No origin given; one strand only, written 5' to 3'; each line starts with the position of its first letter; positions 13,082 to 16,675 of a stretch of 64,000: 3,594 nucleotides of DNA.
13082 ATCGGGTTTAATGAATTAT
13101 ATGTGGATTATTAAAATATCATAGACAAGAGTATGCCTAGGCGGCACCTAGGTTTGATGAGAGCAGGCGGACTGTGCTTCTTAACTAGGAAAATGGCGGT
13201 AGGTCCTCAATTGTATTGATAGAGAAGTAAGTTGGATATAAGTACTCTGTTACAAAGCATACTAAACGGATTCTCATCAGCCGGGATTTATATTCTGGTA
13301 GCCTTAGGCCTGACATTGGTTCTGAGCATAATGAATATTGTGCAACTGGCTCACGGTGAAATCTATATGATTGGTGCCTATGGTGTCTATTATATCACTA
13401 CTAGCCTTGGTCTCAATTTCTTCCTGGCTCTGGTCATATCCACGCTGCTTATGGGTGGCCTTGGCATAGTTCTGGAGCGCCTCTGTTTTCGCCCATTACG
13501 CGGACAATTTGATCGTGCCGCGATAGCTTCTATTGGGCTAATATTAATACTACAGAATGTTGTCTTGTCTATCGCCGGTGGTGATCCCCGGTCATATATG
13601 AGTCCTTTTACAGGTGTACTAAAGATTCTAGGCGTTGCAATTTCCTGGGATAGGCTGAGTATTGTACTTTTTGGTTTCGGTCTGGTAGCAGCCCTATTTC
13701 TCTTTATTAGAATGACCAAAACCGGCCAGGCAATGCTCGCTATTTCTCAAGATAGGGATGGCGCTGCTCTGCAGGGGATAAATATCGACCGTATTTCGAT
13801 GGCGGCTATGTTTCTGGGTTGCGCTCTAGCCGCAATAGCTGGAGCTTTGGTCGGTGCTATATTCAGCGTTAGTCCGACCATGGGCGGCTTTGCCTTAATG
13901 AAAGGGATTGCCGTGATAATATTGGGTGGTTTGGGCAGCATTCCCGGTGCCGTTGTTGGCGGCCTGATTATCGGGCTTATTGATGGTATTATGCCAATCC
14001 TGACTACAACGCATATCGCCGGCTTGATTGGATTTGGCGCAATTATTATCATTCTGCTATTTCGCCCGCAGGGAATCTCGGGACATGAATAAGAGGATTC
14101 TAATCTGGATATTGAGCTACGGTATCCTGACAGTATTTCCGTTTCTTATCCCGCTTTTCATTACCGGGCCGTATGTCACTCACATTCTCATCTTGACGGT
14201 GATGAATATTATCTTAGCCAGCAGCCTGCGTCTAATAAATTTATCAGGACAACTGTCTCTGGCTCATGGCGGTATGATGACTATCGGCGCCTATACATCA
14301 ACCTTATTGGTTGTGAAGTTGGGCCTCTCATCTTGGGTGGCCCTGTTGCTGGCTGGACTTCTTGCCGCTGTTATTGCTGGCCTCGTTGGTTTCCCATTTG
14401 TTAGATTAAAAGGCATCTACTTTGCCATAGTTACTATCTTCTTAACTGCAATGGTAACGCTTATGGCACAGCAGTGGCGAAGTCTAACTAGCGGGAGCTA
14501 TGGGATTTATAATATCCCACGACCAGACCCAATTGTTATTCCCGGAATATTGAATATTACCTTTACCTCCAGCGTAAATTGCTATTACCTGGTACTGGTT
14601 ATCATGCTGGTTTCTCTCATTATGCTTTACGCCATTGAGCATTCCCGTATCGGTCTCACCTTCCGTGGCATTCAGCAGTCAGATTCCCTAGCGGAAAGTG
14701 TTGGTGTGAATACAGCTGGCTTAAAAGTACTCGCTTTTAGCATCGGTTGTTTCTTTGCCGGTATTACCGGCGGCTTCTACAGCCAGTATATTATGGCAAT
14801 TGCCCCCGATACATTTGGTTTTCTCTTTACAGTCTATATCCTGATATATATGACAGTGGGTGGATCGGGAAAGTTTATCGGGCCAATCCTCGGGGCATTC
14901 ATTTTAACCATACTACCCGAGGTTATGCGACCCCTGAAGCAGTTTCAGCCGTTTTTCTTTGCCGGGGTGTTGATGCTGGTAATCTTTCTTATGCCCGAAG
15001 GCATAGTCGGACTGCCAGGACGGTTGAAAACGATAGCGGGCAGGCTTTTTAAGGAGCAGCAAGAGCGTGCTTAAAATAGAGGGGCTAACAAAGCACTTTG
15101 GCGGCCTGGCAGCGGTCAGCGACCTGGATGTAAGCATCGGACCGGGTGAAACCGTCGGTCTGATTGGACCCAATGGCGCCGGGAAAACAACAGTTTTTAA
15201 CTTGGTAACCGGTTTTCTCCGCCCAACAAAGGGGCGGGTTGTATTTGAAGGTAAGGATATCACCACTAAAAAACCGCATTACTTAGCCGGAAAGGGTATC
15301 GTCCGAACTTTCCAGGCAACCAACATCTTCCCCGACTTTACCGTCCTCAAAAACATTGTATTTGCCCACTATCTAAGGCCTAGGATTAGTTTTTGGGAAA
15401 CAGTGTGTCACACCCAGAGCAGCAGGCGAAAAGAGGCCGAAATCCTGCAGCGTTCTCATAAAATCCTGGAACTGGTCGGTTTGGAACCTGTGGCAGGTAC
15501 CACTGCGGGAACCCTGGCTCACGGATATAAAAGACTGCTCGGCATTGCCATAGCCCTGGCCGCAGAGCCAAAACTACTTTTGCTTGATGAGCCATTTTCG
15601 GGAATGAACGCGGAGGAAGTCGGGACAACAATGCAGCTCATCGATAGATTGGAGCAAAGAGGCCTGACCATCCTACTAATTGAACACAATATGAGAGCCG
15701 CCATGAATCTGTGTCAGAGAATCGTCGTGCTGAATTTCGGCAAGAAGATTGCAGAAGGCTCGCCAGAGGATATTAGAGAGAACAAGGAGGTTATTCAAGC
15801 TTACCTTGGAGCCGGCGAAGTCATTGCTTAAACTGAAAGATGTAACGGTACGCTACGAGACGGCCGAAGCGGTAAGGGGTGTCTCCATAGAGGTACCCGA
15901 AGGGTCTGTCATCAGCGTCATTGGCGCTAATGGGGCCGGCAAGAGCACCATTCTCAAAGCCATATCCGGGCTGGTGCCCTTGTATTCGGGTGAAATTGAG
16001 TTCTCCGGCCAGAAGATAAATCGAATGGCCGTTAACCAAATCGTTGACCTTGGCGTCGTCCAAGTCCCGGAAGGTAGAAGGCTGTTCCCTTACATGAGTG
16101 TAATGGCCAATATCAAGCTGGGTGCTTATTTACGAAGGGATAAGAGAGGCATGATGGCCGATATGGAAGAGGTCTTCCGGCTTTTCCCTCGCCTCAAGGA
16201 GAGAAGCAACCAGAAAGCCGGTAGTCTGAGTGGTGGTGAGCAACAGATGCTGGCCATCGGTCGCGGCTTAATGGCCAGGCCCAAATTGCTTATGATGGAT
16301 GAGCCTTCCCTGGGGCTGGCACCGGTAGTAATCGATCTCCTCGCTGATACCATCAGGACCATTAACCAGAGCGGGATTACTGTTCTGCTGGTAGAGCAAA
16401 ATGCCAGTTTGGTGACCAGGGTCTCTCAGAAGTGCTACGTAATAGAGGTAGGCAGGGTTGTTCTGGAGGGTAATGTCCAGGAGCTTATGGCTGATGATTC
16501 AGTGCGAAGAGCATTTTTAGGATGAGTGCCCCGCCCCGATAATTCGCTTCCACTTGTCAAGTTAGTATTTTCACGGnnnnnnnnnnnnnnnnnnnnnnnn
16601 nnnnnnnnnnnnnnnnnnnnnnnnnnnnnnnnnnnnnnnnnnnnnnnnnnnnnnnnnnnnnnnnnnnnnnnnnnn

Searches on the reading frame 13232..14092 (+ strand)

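Call 14: search_protein_families(library=pfam, proteins=[window:13232-14092:+], max_evalue=0.00001)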
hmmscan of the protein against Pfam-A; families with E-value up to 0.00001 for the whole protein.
window:13232-14092:+ (286 aa): 1 family
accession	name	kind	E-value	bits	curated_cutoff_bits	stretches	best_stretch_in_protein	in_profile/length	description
PF02653.21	BPD_transp_2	-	6.5e-37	127.6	26.8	1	10-274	2-267/269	Branched-chain amino acid transport system / permease component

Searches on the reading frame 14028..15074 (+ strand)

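Call 14: search_protein_families(library=pfam, proteins=[window:14028-15074:+], max_evalue=0.00001)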
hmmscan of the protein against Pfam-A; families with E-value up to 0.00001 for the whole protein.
window:14028-15074:+ (348 aa): 1 family
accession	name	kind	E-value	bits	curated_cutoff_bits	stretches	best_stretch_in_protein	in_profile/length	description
PF02653.21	BPD_transp_2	-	1.7e-38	132.7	26.8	1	51-321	3-267/269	Branched-chain amino acid transport system / permease component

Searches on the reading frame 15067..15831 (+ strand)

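Call 14: search_protein_families(library=pfam, proteins=[window:15067-15831:+], max_evalue=0.00001)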
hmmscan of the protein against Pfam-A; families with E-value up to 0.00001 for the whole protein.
window:15067-15831:+ (254 aa): 3 families
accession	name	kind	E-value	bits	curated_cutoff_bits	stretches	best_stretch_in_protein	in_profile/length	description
PF00005.33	ABC_tran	-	3e-30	106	25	1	18-177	2-136/137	ABC transporter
PF12399.14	BCA_ABC_TP_C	-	4.7e-11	42.5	25.5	1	226-251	1-26/27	Branched-chain amino acid ATP-binding cassette transporter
PF13304.12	AAA_21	-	1e-07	32.8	27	0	31-50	3-22/304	AAA domain, putative AbiEii toxin, Type IV TA system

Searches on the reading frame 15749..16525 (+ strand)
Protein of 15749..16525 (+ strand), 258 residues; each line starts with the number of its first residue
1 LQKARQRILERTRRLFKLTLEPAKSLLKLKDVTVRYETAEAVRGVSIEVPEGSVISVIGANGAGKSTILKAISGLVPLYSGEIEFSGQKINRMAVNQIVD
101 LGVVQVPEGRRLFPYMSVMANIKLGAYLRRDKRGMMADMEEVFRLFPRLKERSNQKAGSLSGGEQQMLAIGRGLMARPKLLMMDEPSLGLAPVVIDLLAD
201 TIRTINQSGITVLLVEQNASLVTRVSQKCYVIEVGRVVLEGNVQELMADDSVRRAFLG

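Call 14: search_protein_families(library=pfam, proteins=[window:15749-16525:+], max_evalue=0.00001)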
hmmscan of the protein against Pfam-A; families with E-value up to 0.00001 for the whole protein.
window:15749-16525:+ (258 aa): 2 families
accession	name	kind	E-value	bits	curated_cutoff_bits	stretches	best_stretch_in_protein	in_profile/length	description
PF00005.33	ABC_tran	-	9.2e-28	98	25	1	43-187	2-136/137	ABC transporter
PF13304.12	AAA_21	-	1.5e-08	35.5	27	0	56-75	3-22/304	AAA domain, putative AbiEii toxin, Type IV TA system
